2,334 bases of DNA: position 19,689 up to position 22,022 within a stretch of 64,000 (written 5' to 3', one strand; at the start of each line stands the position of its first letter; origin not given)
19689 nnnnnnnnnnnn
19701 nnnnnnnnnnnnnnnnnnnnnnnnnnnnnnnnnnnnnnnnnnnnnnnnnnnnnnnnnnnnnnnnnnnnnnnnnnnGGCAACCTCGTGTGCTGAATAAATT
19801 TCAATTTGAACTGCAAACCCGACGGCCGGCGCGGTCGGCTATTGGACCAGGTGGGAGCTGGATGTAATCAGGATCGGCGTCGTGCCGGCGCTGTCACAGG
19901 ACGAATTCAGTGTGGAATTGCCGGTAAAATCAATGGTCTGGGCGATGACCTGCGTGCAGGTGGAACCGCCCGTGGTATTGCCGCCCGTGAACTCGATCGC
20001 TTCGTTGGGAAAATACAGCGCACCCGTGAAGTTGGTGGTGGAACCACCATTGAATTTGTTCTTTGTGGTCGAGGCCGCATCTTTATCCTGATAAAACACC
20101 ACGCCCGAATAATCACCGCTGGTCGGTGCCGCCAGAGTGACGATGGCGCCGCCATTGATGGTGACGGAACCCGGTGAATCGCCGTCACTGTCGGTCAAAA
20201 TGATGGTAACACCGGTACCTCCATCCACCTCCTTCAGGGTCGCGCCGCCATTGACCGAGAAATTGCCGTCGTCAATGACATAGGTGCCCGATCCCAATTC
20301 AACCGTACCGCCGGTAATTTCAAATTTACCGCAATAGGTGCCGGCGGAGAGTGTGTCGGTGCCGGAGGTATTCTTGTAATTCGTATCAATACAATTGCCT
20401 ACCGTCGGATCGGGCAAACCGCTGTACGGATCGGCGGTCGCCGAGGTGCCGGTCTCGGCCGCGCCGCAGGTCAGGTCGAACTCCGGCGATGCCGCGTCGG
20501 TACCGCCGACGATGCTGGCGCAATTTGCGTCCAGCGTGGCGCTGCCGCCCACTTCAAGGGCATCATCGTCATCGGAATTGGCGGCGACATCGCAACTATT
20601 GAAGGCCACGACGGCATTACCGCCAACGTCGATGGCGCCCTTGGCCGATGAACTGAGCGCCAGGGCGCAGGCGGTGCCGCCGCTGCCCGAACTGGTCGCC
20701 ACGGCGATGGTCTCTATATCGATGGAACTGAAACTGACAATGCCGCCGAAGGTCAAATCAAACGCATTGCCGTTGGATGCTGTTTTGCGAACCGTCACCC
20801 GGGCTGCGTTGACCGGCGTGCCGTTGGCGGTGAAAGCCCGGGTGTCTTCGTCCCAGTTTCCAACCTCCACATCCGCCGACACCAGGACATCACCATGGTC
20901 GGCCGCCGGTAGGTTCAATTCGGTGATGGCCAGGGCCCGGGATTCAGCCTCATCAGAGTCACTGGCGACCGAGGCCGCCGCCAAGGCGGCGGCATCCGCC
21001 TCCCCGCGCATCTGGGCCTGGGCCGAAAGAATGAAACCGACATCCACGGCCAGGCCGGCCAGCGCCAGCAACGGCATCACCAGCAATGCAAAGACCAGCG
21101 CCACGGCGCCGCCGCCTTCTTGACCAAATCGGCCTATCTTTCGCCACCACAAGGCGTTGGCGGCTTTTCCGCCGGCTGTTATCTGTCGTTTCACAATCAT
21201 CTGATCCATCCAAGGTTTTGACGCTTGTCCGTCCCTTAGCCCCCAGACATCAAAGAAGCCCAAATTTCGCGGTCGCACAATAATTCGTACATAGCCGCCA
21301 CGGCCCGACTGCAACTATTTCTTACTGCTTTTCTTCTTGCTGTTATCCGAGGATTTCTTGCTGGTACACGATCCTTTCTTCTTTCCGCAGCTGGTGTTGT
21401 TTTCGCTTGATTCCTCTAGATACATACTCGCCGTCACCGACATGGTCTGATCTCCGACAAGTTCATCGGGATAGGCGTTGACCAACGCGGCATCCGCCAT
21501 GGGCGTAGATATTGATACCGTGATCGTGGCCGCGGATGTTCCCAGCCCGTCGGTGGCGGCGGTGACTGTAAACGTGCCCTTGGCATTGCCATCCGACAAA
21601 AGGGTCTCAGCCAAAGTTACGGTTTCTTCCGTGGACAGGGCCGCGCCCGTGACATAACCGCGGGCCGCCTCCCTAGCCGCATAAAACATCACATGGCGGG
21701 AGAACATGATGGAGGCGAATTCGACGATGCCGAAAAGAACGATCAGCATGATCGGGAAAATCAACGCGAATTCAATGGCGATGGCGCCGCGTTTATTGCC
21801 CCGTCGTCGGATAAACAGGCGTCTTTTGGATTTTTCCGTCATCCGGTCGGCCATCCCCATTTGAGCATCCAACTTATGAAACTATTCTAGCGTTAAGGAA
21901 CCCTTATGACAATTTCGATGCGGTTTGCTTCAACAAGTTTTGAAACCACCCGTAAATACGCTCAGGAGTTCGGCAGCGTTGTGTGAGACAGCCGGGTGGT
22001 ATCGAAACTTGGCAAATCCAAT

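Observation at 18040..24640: Orphan seven-gene operon: five TadE/TadG-like pseudopilins plus two unknown polytopic membrane proteins, with no Flp pilin, ATPase, secretin or TadB/C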

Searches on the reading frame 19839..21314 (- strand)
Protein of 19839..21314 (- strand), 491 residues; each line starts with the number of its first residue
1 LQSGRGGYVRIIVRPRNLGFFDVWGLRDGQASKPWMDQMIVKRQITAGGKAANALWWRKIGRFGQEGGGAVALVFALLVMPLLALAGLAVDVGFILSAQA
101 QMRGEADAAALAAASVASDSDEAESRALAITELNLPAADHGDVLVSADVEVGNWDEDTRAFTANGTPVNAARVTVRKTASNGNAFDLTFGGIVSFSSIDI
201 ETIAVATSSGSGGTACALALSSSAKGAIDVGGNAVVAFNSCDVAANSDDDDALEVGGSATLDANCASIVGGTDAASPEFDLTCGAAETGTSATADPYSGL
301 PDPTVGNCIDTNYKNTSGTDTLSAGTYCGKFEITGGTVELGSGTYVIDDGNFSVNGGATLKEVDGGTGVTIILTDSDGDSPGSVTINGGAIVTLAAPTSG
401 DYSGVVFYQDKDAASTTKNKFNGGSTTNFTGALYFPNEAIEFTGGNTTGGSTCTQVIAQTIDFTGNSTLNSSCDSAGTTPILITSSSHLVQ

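Call 3: search_protein_families(library=pfam, proteins=[window:19839-21314:-], max_evalue=0.1)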
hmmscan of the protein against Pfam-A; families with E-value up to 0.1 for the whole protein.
window:19839-21314:- (491 aa): 4 families
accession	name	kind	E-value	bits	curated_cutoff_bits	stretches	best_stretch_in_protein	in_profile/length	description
PF13400.11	Tad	-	1.2e-07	32.4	22.3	1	69-115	1-46/47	Putative Flp pilus-assembly TadE/G-like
PF09977.15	Tad_C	-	3.4e-07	31.6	22.1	1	108-206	14-93/93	Putative Tad-like Flp pilus-assembly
PF23981.1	DUF7305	-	3.5e-07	30.7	27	1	302-455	23-166/185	Domain of unknown function (DUF7305)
PF12182.14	DUF3642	-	0.061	14.2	22.7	0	341-387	5-50/93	Bacterial lipoprotein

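Call 4: search_protein_families(library=ncbifam, proteins=[window:19839-21314:-], max_evalue=0.1)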
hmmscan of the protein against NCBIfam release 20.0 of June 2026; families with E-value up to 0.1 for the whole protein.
window:19839-21314:- (491 aa): 1 family
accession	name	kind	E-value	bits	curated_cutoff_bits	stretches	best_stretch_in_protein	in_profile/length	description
TIGR03816.1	tadE_like_DECH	hypoth_equivalog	9.8e-05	22.5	50.95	1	66-132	2-67/109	Rv3654c family TadE-like protein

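Call 59: find_homologous_proteins(query=window:19839-21197:-)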
Query window:19839-21197:- (452 aa): 266 proteins with E <= 0.001 among 8000 candidates; the best 120 are listed.
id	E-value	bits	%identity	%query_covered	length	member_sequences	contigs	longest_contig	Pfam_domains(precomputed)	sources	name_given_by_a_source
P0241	1.4e-282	955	100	100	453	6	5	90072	PF23981.2,PF09977.15,PF13400.12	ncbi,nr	ncbi:MAG: hypothetical protein HN478_05960 [Rhodospirillaceae bacterium]|nr:hypothetical protein [Rh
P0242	3.2e-202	690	75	97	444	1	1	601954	PF09977.15,PF13400.12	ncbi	-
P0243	8.8e-188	643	71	95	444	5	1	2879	PF09977.15,PF13400.12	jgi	-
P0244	4.9e-159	548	64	95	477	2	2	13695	PF09977.15,PF13400.12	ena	-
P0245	1.7e-140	487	62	83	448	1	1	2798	PF13400.12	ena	-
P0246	9.4e-126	438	53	95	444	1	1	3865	PF09977.15,PF13400.12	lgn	-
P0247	1.2e-119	418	50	93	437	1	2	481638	PF09977.15,PF13400.12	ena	-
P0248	1.0e-114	402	50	96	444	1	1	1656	PF23981.2,PF09977.15,PF13400.12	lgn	-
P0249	1.7e-108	381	49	96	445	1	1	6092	PF23981.2,PF09977.15,PF13400.12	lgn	-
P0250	1.9e-82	296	48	73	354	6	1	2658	-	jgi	jgi:hypothetical protein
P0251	1.5e-70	257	40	97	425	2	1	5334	PF13400.12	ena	-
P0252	1.1e-69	254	40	98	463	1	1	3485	PF13400.12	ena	-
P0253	9.0e-63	231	36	96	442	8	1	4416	PF07811.18,PF13400.12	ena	-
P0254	9.7e-62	227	38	94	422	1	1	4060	PF07811.18,PF13400.12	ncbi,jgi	jgi:Flp pilus assembly protein TadG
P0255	6.8e-61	225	34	92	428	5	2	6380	PF09977.15,PF13400.12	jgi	jgi:Flp pilus assembly protein TadG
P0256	2.2e-60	223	44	65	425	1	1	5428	PF13400.12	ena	-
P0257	3.4e-60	222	38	95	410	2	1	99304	PF13400.12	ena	-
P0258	2.5e-58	216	42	68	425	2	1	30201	PF13400.12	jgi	jgi:Flp pilus assembly protein TadG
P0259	5.0e-58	215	36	95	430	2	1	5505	PF13400.12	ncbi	-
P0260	2.6e-57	213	35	90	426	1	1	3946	PF13400.12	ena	-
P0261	8.2e-57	211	43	62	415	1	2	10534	PF13400.12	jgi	jgi:hypothetical protein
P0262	4.6e-56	209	37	93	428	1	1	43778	PF23981.2,PF13400.12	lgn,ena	-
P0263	7.1e-55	205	37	93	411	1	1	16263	PF13400.12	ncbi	-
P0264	1.2e-54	204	37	93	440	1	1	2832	PF13400.12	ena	-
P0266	5.3e-54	202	36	96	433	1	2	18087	PF13400.12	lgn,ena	-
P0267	6.4e-54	202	38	93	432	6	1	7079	PF13400.12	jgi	-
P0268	9.8e-54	201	38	96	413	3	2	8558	PF13400.12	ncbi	-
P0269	1.1e-53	201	43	63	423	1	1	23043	PF13400.12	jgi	-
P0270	2.6e-53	200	37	93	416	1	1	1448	PF13400.12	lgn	-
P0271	3.3e-53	199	36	93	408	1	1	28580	PF23981.2,PF13400.12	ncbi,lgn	-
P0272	1.3e-52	197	39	92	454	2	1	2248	PF13400.12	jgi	jgi:Flp pilus assembly protein TadG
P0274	2.4e-52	196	36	94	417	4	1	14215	PF13400.12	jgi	jgi:Flp pilus assembly protein TadG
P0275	3.3e-52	196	36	93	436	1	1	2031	PF13400.12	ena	-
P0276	3.4e-52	196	36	96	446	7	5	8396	PF13400.12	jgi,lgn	jgi:Flp pilus assembly protein TadG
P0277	4.9e-52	195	35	94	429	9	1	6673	PF13400.12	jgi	jgi:hypothetical protein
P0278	5.8e-52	195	33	93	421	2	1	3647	PF13400.12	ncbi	-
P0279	9.7e-52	194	35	94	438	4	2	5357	PF13400.12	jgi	jgi:hypothetical protein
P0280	1.8e-51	194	45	60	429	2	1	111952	PF13400.12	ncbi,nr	ncbi:MAG: hypothetical protein KIT81_01825 [Alphaproteobacteria bacterium]|nr:hypothetical protein [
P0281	2.9e-51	193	42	60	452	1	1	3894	PF13400.12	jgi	jgi:hypothetical protein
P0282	4.3e-51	192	38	98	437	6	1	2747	PF13400.12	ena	-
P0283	5.4e-51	192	36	93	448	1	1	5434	PF07811.18,PF13400.12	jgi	jgi:Putative Flp pilus-assembly TadE/G-like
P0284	5.4e-51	192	35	93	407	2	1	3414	PF23981.2,PF13400.12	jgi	-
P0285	6.1e-51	192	36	93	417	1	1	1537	PF13400.12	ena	-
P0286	6.8e-51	192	35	98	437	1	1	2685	PF13400.12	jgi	jgi:hypothetical protein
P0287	8.2e-51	191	36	93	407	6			PF23981.2,PF13400.12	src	-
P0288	1.1e-50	191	38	94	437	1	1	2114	PF13400.12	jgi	jgi:Flp pilus assembly protein TadG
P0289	1.2e-50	191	35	96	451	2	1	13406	PF13400.12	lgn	-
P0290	1.2e-50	191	38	90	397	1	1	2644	PF13400.12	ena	-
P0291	1.2e-50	191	34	96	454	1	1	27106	PF23981.2,PF13400.12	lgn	-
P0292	1.4e-50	191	34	93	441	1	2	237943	PF13400.12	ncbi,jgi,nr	ncbi:MAG: pilus assembly protein [Rhodospirillaceae bacterium]|jgi:Flp pilus assembly protein TadG|n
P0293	2.7e-50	190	37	96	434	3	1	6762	PF13400.12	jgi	jgi:Flp pilus assembly protein TadG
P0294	2.8e-50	190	43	62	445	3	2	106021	PF13400.12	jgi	jgi:hypothetical protein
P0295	3.1e-50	190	45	58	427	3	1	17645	PF07811.18,PF13400.12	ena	-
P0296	3.3e-50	189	41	67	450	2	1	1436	PF07811.18,PF13400.12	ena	-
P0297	3.3e-50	189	36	96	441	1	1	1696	PF07811.18,PF13400.12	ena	-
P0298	4.9e-50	189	36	93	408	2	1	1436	PF23981.2,PF13400.12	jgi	-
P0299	5.6e-50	189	40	60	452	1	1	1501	PF13400.12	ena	-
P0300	6.4e-50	189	36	93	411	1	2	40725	PF23981.2,PF13400.12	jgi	jgi:hypothetical protein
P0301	7.8e-50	188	35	93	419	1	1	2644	PF13400.12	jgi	jgi:hypothetical protein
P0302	8.8e-50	188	37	92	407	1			PF23981.2,PF13400.12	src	-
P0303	8.9e-50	188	38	92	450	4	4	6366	PF13400.12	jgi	jgi:Flp pilus assembly protein TadG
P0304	9.6e-50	188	34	96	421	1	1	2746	PF13400.12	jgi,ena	-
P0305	2.0e-49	187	41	60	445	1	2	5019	PF13400.12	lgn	-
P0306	2.2e-49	187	41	64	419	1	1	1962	PF13400.12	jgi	jgi:Flp pilus assembly protein TadG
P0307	3.9e-49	186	35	94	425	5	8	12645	PF13400.12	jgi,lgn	jgi:Flp pilus assembly protein TadG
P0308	4.1e-49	186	36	94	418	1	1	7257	PF13400.12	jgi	jgi:Flp pilus assembly protein TadG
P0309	4.2e-49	186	37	92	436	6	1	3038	PF13400.12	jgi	jgi:Flp pilus assembly protein TadG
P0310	4.7e-49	186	35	94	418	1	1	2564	PF13400.12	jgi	jgi:Flp pilus assembly protein TadG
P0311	5.4e-49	185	35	94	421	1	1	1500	PF13400.12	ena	-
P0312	6.1e-49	185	39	90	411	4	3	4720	PF13400.12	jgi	jgi:Flp pilus assembly protein TadG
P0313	6.5e-49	185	41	62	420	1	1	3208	PF23981.2,PF13400.12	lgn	-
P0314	6.6e-49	185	36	94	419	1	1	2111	PF13400.12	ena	-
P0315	6.9e-49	185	34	93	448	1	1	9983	PF13400.12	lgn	-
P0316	8.0e-49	185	35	93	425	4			PF13400.12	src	-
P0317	8.6e-49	185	36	93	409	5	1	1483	PF13400.12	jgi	jgi:Flp pilus assembly protein TadG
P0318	1.0e-48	185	34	94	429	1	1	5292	PF13400.12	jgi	jgi:Flp pilus assembly protein TadG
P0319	1.3e-48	184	40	60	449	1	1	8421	PF13400.12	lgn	-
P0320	1.6e-48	184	32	94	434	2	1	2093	PF13400.12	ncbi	-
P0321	2.0e-48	184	36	94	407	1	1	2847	PF13400.12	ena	-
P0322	2.1e-48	183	41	61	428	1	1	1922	PF13400.12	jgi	jgi:hypothetical protein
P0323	2.2e-48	183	42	60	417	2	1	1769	PF13400.12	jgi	jgi:Flp pilus assembly protein TadG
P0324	2.2e-48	183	35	93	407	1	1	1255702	PF13400.12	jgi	jgi:Flp pilus assembly protein TadG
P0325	2.2e-48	183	37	93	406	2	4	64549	PF13400.12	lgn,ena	-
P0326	2.7e-48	183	36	94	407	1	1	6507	PF13400.12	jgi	-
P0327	3.6e-48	183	34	95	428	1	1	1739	PF13400.12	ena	-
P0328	4.3e-48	183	37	93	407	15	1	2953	PF13400.12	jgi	-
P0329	4.3e-48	182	33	94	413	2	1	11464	PF13400.12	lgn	-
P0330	4.3e-48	182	35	93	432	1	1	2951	PF13400.12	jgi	jgi:Flp pilus assembly protein TadG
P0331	4.5e-48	182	41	67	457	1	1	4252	PF07811.18,PF13400.12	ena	-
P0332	4.9e-48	182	36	93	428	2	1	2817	PF13400.12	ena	-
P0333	4.9e-48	182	35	93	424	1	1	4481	PF13400.12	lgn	-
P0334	5.2e-48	182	36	93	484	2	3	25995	PF13400.12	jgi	jgi:Flp pilus assembly protein TadG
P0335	5.6e-48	182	34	94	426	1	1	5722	PF13400.12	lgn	-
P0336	5.8e-48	182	36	94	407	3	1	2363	PF13400.12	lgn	-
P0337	7.9e-48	182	37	95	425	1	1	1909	PF13400.12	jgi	jgi:hypothetical protein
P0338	8.0e-48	182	37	96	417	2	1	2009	PF13400.12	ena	-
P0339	8.9e-48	181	34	93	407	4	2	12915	PF23981.2,PF13400.12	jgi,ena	jgi:Flp pilus assembly protein TadG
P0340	1.0e-47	181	37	93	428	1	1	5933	PF09977.15,PF13400.12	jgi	-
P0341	1.1e-47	181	33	94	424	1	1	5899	PF13400.12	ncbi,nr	ncbi:MAG TPA: pilus assembly protein TadG-related protein, partial [Rhizomicrobium sp.]|nr:pilus ass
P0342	1.2e-47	181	35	93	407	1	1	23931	PF13400.12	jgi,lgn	jgi:Flp pilus assembly protein TadG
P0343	1.2e-47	181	34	94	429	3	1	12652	PF13400.12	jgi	jgi:Flp pilus assembly protein TadG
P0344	1.3e-47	181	37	93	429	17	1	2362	PF09977.15,PF13400.12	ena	-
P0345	1.4e-47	181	34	94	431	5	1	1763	PF13400.12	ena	-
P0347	1.8e-47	180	36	93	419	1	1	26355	PF13400.12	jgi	jgi:Flp pilus assembly protein TadG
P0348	2.4e-47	180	37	94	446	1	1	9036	PF13400.12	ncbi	-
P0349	2.7e-47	180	34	94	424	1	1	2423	PF13400.12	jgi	jgi:Flp pilus assembly protein TadG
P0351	2.8e-47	180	32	90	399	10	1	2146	PF13400.12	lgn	-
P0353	2.9e-47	180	31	93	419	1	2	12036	PF13400.12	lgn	-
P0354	3.1e-47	180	36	93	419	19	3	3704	PF13400.12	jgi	jgi:Flp pilus assembly protein TadG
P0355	3.6e-47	179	36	93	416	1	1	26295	PF13400.12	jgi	-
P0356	3.7e-47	179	37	92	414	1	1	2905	PF13400.12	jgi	jgi:Flp pilus assembly protein TadG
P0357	3.8e-47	179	35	94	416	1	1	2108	PF13400.12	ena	-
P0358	3.8e-47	179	36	93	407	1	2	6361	PF23981.2,PF13400.12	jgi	jgi:Flp pilus assembly protein TadG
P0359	4.7e-47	179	37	91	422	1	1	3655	PF13400.12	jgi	-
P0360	4.8e-47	179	42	60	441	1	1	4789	PF13400.12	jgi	jgi:Flp pilus assembly protein TadG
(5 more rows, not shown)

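Call 60: find_encoding_contigs(protein=P0247, flank=10000, max_places=1)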
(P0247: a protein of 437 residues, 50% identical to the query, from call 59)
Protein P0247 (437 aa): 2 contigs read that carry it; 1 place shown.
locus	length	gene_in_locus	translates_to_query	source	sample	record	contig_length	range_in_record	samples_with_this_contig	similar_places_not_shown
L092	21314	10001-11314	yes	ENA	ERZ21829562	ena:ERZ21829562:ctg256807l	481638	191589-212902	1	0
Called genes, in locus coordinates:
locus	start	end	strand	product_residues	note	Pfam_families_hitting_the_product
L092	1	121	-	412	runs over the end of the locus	PF00872:Transposase_mut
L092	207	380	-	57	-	-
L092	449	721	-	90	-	-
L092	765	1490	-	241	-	PF01555:N6_N4_Mtase, PF01844:HNH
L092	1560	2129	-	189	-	PF01555:N6_N4_Mtase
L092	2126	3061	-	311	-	PF12760:Zn_ribbon_IS1595, PF12762:DDE_Tnp_IS1595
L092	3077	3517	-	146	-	-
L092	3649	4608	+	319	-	PF00482:T2SSF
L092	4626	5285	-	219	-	PF00515:TPR_1 (faint), PF07719:TPR_2 (faint), PF13432:TPR_16, PF13414:TPR_11 (weak), PF13424:TPR_12 (weak), PF13432:TPR_16 (weak), PF06347:SH3_4 (weak), PF08239:SH3_3, +7 more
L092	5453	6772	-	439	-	PF05598:DUF772, PF01609:DDE_Tnp_1, PF13751:DDE_Tnp_1_6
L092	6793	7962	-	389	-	PF14294:DUF4372, PF01609:DDE_Tnp_1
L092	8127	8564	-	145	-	PF13428:TPR_14 (faint), PF14559:TPR_19 (faint)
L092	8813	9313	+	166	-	PF13629:T2SS-T3SS_pil_N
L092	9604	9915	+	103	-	PF07811:TadE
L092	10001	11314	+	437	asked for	PF13400:Tad, PF09977:Tad_C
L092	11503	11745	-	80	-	PF04964:Flp_Fap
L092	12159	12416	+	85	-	-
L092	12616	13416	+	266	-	-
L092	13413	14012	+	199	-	PF17680:FlgO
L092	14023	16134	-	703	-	-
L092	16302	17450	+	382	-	PF13551:HTH_29 (weak), PF13565:HTH_32, PF13358:DDE_3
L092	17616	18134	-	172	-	PF01478:Peptidase_A24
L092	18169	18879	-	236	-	PF00027:cNMP_binding, PF13545:HTH_Crp_2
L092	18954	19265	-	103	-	PF07238:PilZ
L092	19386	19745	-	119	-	PF19663:DUF6166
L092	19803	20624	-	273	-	-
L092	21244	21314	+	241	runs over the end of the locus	-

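Call 61: find_encoding_contigs(protein=P0324, flank=10000, max_places=1)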
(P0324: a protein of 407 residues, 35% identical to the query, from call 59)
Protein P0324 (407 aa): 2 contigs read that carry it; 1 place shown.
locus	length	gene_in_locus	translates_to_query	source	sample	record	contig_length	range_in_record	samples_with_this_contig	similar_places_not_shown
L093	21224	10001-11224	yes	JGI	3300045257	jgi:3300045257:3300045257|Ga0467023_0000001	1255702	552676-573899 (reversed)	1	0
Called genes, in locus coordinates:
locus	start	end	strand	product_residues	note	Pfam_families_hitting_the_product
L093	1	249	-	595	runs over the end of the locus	-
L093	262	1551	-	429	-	-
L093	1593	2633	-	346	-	-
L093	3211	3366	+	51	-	-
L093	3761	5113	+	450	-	PF02195:ParB_N, PF01555:N6_N4_Mtase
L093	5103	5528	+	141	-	PF18932:DUF5681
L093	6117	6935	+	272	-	PF12146:Hydrolase_4, PF00561:Abhydrolase_1, PF12697:Abhydrolase_6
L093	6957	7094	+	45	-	-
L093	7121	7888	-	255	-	PF13531:SBP_bac_11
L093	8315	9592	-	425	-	PF13400:Tad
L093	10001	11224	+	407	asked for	PF13400:Tad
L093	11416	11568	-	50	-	-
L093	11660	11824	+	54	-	PF04964:Flp_Fap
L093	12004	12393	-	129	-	PF12680:SnoaL_2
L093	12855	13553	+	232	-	PF06912:DUF1275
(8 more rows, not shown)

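Call 62: find_encoding_contigs(protein=P0292, flank=10000, max_places=1)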
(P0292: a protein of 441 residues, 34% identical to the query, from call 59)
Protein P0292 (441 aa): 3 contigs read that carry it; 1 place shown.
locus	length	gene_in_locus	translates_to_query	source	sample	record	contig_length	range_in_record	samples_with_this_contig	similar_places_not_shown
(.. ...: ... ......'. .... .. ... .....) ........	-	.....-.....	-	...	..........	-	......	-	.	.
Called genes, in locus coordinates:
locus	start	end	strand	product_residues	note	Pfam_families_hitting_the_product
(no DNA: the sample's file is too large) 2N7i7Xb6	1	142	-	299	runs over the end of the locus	PF12895:ANAPC3 (faint), PF13374:TPR_10 (faint), PF24575:TPR_Slam (faint), PF13414:TPR_11 (weak), PF13432:TPR_16, PF13424:TPR_12 (weak), PF13429:TPR_15 (weak), PF14559:TPR_19 (weak), +10 more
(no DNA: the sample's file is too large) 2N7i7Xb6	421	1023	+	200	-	PF07811:TadE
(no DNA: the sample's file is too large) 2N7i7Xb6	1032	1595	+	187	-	-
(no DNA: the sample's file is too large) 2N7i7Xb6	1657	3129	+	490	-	PF13400:Tad (weak), PF13519:VWA_2 (faint), PF00092:VWA (weak)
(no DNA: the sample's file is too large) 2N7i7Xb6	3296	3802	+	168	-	PF22381:Staph_reg_Sar_Rot (faint), PF12802:MarR_2, PF13463:HTH_27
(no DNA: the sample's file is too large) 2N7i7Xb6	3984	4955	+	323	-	PF10017:Methyltransf_33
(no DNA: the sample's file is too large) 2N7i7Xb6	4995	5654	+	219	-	PF01323:DSBA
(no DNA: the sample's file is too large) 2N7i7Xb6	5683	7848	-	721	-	PF00515:TPR_1 (faint), PF07719:TPR_2 (faint), PF13414:TPR_11 (faint), PF13428:TPR_14 (faint), PF14559:TPR_19 (weak), PF13424:TPR_12 (weak), PF13432:TPR_16, PF05036:SPOR (weak), +1 more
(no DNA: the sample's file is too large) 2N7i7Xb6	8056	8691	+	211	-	PF13489:Methyltransf_23, PF08241:Methyltransf_11, PF08242:Methyltransf_12 (weak), PF13649:Methyltransf_25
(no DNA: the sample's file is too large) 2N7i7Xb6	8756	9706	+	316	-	PF13379:NMT1_2, PF09084:NMT1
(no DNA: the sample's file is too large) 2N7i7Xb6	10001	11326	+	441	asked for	PF13400:Tad (weak)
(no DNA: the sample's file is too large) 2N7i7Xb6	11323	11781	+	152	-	PF07811:TadE (weak)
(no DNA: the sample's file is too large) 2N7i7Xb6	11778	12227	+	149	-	PF07811:TadE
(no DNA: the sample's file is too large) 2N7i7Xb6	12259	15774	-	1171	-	PF17757:UvrB_inter, PF02559:CarD_TRCF_RID, PF00270:DEAD, PF04851:ResIII, PF00271:Helicase_C, PF03461:TRCF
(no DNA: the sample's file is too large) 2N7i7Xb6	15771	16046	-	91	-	PF03937:Sdh5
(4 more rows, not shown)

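Call 76: search_protein_families(library=phrogs, proteins=[window:19839-21197:-], max_evalue=0.01)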
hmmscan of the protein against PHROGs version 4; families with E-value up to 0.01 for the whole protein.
window:19839-21197:- (452 aa): 0 families

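Call 77: search_protein_families(library=padloc, proteins=[window:19839-21197:-], max_evalue=0.01)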
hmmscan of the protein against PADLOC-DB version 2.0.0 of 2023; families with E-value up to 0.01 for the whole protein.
window:19839-21197:- (452 aa): 0 families

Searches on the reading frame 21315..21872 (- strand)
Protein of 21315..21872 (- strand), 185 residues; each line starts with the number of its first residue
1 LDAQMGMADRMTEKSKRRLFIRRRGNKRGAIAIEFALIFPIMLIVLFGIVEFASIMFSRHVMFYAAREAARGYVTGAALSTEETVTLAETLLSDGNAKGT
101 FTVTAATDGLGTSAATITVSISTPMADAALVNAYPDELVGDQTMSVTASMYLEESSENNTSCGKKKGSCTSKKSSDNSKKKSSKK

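Call 3: search_protein_families(library=pfam, proteins=[window:21315-21872:-], max_evalue=0.1)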
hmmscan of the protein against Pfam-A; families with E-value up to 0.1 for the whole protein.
window:21315-21872:- (185 aa): 3 families
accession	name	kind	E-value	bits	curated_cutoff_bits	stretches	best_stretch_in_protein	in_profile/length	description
PF07811.17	TadE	-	1.5e-13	51.1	22.9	1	29-71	1-43/43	TadE-like protein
PF13400.11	Tad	-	0.02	15.6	22.3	1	29-71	1-42/47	Putative Flp pilus-assembly TadE/G-like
PF09964.14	DUF2198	-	0.032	14.7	25.7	1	35-54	4-23/72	Uncharacterized protein conserved in bacteria (DUF2198)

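Call 4: search_protein_families(library=ncbifam, proteins=[window:21315-21872:-], max_evalue=0.1)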
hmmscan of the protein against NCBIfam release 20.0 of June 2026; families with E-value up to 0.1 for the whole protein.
window:21315-21872:- (185 aa): 1 family
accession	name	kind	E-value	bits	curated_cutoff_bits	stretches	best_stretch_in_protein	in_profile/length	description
NF007094.0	PRK09548.1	equivalog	0.0012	17.3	687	1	30-86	105-160/598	PTS ascorbate-specific subunit IIBC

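Call 77: search_protein_families(library=padloc, proteins=[window:21315-21872:-], max_evalue=0.01)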
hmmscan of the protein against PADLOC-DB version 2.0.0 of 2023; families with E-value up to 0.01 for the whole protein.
window:21315-21872:- (185 aa): 0 families
